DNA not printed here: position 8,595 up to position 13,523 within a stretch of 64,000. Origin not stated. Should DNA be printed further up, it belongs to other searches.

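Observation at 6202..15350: T7SSb-like island inserted into the dcw cluster next to tRNA-Leu, apparently lacking EssB/EsaA/EssA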

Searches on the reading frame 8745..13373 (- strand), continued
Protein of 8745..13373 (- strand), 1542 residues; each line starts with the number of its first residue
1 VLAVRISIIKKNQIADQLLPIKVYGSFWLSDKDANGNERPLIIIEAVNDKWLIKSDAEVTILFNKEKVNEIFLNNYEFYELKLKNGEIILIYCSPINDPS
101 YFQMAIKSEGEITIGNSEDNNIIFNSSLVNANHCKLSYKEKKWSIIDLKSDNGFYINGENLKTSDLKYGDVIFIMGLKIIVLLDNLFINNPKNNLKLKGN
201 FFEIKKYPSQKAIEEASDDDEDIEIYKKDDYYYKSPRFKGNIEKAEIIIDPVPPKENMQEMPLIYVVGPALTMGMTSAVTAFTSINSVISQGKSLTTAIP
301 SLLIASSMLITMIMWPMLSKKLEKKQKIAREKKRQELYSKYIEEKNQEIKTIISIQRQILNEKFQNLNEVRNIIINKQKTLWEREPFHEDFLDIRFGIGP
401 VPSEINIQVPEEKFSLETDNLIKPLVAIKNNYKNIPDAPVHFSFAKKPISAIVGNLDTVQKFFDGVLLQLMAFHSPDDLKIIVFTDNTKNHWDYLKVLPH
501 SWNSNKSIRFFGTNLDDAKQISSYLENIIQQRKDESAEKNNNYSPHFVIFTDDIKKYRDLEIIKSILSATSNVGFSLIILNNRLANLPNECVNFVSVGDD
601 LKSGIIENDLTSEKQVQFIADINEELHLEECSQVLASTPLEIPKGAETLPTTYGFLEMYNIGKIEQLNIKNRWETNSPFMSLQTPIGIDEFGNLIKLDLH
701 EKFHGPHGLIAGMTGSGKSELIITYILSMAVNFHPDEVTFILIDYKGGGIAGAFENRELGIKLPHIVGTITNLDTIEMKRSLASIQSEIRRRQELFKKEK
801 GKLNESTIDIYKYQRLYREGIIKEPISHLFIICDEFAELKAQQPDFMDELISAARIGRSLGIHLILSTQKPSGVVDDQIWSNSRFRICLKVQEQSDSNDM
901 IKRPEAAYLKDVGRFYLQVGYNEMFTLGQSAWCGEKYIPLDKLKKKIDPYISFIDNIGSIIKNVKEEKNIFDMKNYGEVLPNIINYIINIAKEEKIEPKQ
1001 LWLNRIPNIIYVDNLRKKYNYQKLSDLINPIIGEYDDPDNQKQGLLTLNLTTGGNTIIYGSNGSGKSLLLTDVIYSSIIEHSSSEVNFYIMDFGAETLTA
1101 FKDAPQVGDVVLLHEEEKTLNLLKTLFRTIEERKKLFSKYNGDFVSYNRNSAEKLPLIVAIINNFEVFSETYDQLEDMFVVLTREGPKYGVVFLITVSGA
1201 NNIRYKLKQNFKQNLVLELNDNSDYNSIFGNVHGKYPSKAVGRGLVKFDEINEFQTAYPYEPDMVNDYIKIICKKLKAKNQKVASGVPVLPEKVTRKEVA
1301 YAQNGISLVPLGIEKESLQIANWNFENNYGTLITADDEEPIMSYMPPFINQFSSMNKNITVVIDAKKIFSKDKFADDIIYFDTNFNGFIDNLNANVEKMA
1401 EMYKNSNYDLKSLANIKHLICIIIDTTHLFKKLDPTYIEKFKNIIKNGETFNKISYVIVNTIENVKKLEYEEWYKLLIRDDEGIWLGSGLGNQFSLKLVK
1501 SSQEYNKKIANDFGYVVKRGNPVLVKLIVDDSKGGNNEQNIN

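Call 19: find_encoding_contigs(protein=P0115, flank=10000, max_places=1)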
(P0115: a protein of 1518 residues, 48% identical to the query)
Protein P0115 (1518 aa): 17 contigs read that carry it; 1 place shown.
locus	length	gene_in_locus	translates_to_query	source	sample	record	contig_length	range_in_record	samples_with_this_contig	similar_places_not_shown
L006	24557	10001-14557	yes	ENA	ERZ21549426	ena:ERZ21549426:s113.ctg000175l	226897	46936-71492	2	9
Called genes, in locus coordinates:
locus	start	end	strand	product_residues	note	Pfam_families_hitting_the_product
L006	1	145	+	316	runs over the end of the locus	PF01193:RNA_pol_L, PF01000:RNA_pol_A_bac, PF03118:RNA_pol_A_CTD, PF26169:HHH_XRCC3_RpoA (weak)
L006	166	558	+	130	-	PF01196:Ribosomal_L17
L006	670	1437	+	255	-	PF00106:adh_short, PF01370:Epimerase (weak), PF08659:KR, PF13460:NAD_binding_10, PF13561:adh_short_C2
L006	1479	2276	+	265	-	PF00005:ABC_tran, PF21610:FlgA_N (faint)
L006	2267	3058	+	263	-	PF00005:ABC_tran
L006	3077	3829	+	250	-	PF01416:PseudoU_synth_1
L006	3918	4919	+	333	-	-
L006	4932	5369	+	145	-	-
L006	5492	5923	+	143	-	PF00572:Ribosomal_L13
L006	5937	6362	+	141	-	PF00380:Ribosomal_S9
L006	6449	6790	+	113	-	-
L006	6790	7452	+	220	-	-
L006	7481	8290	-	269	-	PF02535:Zip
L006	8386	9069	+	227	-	PF01520:Amidase_3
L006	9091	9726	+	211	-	-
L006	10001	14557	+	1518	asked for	PF00498:FHA, PF01580:FtsK_SpoIIIE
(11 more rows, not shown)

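Call 41: search_solved_structures(query=window:8745-13364:-, max_evalue=0.00001)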
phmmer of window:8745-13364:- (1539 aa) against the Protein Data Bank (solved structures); distinct sequences matched with E-value up to 0.00001: 15.
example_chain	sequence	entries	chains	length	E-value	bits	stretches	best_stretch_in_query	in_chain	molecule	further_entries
9qks_G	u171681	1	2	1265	7.9e-122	410.9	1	223-936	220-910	ESX secretion system protein YukB,Green fluorescent protein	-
4nh0_A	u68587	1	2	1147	7.2e-57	195.6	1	432-1333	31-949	Cell divisionFtsK/SpoIIIE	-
7np7_C1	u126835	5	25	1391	5.1e-44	153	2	377-889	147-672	ESX-5 secretion system protein EccC5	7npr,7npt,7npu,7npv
7b9f_C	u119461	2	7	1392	3.2e-39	137.1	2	680-892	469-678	EccC5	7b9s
4lya_A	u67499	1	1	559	7.2e-28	99.5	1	1029-1324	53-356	Uncharacterized protein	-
5fv0_A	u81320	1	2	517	7.2e-28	99.5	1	1029-1325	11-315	ESX secretion system protein EccC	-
4n1a_A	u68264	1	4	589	2.4e-17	64.6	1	1025-1333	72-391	Cell divisionFtsK/SpoIIIE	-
2ius_A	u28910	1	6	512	1.9e-11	45.1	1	681-911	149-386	DNA TRANSLOCASE FTSK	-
9jv8_A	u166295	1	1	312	3.3e-11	44.3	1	707-869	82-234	ESX-1 secretion system protein EccCb1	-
2iuu_A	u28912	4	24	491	2.7e-09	37.9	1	684-909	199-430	DNA TRANSLOCASE FTSK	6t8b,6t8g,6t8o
2iut_A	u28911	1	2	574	4e-09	37.4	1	684-909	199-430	DNA TRANSLOCASE FTSK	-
6sgw_F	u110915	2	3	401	3e-07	31.2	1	331-499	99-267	ESX-3 secretion system protein EccC3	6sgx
6umm_E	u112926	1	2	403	3e-07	31.1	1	331-499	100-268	ESX-3 secretion system protein EccC3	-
6lar_F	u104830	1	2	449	3.9e-07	30.8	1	331-499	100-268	ESX-3 secretion system protein EccC3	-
6sgz_J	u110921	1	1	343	5e-07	30.4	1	373-499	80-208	ESX-3 secretion system protein EccC3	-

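Call 48: find_encoding_contigs(protein=P0003, flank=10000, max_places=1)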
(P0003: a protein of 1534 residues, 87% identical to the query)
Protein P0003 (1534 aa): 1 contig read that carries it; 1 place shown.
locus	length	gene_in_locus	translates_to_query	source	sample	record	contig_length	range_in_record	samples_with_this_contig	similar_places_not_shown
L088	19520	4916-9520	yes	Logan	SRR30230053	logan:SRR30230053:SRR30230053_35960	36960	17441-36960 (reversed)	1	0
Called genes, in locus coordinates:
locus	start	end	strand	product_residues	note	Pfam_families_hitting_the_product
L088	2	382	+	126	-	?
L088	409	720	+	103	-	PF01783:Ribosomal_L32p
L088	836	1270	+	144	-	PF02381:MraZ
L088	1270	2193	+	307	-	PF01795:Methyltransf_5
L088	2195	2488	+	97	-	PF04977:DivIC (weak)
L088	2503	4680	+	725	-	PF03717:PBP_dimer, PF00905:Transpeptidase, PF03793:PASTA (weak)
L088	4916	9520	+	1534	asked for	PF00498:FHA, PF16697:Yop-YscD_cpl, PF01580:FtsK_SpoIIIE, PF13555:AAA_29 (faint), PF01580:FtsK_SpoIIIE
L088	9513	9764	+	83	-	-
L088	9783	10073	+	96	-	-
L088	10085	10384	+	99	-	PF06013:WXG100 (weak)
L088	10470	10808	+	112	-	-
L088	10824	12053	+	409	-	-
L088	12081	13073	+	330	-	PF00953:Glycos_transf_4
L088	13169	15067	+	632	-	PF00884:Sulfatase, PF01663:Phosphodiest (faint)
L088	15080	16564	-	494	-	PF00535:Glycos_transf_2, PF13641:Glyco_tranf_2_3, PF13704:Glyco_tranf_2_4 (faint), PF13632:Glyco_trans_2_3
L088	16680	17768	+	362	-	PF03033:Glyco_transf_28, PF04101:Glyco_tran_28_C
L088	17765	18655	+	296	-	PF01565:FAD_binding_4, PF02873:MurB_C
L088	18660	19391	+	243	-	PF08478:POTRA_1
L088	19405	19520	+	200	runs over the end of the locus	PF02677:QueH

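Call 57: find_encoding_contigs(protein=P0067, flank=10000, max_places=3)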
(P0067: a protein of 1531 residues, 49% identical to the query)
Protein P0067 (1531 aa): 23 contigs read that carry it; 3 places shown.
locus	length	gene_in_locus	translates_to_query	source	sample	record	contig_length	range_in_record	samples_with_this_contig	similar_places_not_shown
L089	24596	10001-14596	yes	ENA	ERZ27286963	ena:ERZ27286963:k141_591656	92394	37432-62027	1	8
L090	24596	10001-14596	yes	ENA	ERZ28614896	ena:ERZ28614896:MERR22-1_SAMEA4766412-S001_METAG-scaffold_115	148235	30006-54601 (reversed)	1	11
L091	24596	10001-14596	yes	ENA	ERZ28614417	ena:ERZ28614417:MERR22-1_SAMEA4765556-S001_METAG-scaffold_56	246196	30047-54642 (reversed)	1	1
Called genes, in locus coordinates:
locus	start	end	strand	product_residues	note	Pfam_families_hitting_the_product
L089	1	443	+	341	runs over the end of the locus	-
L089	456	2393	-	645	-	PF00912:Transgly, PF00905:Transpeptidase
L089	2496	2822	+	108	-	-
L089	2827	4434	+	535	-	PF03485:Arg_tRNA_synt_N, PF09334:tRNA-synt_1g (faint), PF00750:tRNA-synt_1d, PF01406:tRNA-synt_1e (faint), PF05746:DALR_1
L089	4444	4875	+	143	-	-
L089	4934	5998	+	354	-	PF03462:PCRF, PF00472:RF-1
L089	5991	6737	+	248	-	PF05175:MTS, PF06325:PrmA, PF13847:Methyltransf_31, PF13649:Methyltransf_25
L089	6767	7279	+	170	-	PF09551:Spore_II_R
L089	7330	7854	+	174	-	PF02659:Mntp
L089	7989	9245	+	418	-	PF00275:EPSP_synthase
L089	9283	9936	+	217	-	PF13472:Lipase_GDSL_2 (faint)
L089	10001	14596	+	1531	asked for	PF00498:FHA (faint), PF01580:FtsK_SpoIIIE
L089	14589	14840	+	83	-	-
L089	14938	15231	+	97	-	PF00823:PPE, PF06013:WXG100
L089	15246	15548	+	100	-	PF06013:WXG100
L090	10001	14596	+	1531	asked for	PF00498:FHA (faint), PF01580:FtsK_SpoIIIE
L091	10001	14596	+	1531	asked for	PF00498:FHA (faint), PF01580:FtsK_SpoIIIE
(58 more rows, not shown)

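Call 58: find_encoding_contigs(protein=P0048, flank=10000, max_places=2)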
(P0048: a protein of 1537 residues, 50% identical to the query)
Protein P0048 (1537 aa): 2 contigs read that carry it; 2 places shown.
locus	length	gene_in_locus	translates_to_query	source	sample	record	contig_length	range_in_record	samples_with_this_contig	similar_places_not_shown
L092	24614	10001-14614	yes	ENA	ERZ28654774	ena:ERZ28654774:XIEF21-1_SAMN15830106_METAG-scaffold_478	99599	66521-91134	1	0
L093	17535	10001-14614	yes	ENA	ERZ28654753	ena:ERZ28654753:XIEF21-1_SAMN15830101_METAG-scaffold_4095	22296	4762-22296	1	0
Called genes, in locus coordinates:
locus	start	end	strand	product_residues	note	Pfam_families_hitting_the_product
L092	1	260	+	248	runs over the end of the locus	PF00557:Peptidase_M24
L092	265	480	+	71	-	PF01176:eIF-1a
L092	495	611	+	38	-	PF00444:Ribosomal_L36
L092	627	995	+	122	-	PF00416:Ribosomal_S13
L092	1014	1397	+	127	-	PF00411:Ribosomal_S11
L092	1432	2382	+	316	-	PF01193:RNA_pol_L, PF01000:RNA_pol_A_bac, PF03118:RNA_pol_A_CTD, PF26169:HHH_XRCC3_RpoA (weak)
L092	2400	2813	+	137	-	PF01196:Ribosomal_L17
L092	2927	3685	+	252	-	PF00106:adh_short, PF08659:KR, PF13561:adh_short_C2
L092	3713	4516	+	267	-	PF00005:ABC_tran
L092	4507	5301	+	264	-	PF00005:ABC_tran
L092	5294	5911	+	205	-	-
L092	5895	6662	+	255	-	PF01416:PseudoU_synth_1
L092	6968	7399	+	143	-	PF00572:Ribosomal_L13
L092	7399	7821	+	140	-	PF00380:Ribosomal_S9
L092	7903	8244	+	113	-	-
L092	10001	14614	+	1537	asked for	PF00498:FHA, PF01580:FtsK_SpoIIIE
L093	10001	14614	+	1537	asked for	PF00498:FHA, PF01580:FtsK_SpoIIIE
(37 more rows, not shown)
